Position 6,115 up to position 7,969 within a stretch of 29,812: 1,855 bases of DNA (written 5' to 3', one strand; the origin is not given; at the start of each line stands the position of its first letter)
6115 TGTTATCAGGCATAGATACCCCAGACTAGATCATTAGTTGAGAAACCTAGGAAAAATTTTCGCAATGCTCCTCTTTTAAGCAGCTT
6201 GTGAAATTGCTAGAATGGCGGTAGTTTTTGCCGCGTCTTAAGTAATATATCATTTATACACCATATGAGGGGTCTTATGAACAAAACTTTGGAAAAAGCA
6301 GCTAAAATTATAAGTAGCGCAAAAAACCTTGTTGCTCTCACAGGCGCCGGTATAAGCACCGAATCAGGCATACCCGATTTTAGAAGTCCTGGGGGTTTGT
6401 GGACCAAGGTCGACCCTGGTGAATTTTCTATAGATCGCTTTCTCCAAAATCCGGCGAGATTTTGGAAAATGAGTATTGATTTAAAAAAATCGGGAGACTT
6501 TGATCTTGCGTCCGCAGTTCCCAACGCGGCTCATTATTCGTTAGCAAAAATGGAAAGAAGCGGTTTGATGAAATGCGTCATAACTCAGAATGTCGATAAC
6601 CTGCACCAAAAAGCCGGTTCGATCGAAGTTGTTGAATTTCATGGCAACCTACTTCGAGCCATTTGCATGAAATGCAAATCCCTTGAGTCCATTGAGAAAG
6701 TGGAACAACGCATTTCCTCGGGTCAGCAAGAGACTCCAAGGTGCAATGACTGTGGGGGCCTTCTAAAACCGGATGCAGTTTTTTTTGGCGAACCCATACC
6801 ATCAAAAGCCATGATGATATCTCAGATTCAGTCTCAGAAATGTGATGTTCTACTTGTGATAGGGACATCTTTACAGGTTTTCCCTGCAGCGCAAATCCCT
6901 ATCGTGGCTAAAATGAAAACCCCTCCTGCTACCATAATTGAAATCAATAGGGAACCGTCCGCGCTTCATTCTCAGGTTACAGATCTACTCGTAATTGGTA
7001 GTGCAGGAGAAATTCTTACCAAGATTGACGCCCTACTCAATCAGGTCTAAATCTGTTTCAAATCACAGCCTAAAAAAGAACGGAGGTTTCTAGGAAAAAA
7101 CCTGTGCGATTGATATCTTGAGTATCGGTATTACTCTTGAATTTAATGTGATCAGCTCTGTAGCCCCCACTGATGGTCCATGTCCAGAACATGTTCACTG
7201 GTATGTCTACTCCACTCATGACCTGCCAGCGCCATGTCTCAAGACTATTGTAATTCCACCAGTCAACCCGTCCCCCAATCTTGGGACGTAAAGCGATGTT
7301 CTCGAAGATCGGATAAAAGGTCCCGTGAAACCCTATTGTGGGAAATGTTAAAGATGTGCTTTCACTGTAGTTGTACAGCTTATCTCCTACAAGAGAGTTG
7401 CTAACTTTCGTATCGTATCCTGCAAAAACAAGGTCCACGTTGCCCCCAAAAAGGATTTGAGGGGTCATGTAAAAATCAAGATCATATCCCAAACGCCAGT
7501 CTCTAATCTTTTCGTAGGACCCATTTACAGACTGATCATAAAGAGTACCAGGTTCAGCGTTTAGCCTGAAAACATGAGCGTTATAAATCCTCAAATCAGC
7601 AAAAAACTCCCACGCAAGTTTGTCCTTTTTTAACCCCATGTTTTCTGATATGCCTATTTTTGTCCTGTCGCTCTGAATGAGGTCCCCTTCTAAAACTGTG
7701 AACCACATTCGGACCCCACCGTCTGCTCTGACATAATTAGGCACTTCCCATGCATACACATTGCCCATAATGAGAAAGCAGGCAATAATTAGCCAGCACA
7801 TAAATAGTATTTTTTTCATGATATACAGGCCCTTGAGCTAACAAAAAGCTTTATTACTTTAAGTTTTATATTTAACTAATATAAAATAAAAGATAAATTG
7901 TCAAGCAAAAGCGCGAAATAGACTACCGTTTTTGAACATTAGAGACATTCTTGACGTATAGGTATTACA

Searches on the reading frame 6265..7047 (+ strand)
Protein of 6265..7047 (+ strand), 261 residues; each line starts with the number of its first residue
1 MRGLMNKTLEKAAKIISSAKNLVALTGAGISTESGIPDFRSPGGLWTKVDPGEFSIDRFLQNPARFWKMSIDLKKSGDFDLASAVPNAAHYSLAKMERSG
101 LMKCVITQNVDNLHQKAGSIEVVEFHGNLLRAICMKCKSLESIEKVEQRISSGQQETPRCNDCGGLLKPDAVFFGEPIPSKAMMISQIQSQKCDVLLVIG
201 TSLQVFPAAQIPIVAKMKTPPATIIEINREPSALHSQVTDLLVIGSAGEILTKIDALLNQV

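Call 3: search_protein_families(library=pfam, proteins=[window:6265-7047:+], max_evalue=1)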
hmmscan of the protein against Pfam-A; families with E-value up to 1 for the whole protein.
window:6265-7047:+ (261 aa): 2 families
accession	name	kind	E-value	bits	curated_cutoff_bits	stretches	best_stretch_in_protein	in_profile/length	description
PF02146.23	SIR2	-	1.5e-52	178.6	24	1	27-207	1-180/180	Sir2 family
PF00205.28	TPP_enzyme_M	-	9.5e-08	32.3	30.4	1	191-253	76-136/137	Thiamine pyrophosphate enzyme, central domain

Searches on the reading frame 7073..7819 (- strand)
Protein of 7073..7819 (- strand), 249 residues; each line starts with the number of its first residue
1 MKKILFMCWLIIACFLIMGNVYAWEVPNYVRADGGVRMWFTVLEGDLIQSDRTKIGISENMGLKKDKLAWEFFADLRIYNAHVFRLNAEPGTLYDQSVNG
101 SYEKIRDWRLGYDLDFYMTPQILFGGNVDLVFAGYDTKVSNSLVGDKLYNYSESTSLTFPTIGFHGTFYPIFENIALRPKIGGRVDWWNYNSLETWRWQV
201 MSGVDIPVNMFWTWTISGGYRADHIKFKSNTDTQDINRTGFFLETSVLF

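Call 3: search_protein_families(library=pfam, proteins=[window:7073-7819:-], max_evalue=1)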
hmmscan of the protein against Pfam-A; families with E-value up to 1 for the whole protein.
window:7073-7819:- (249 aa): 0 families

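Call 4: search_protein_families(library=ncbifam, proteins=[window:7073-7819:-], max_evalue=1)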
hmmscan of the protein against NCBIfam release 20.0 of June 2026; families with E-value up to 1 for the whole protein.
window:7073-7819:- (249 aa): 1 family
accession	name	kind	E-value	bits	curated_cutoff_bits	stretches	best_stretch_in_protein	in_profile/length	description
TIGR04219.1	OMP_w_GlyGly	subfamily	6.7e-05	22.2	105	1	180-249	164-234/234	TIGR04219 family outer membrane beta-barrel protein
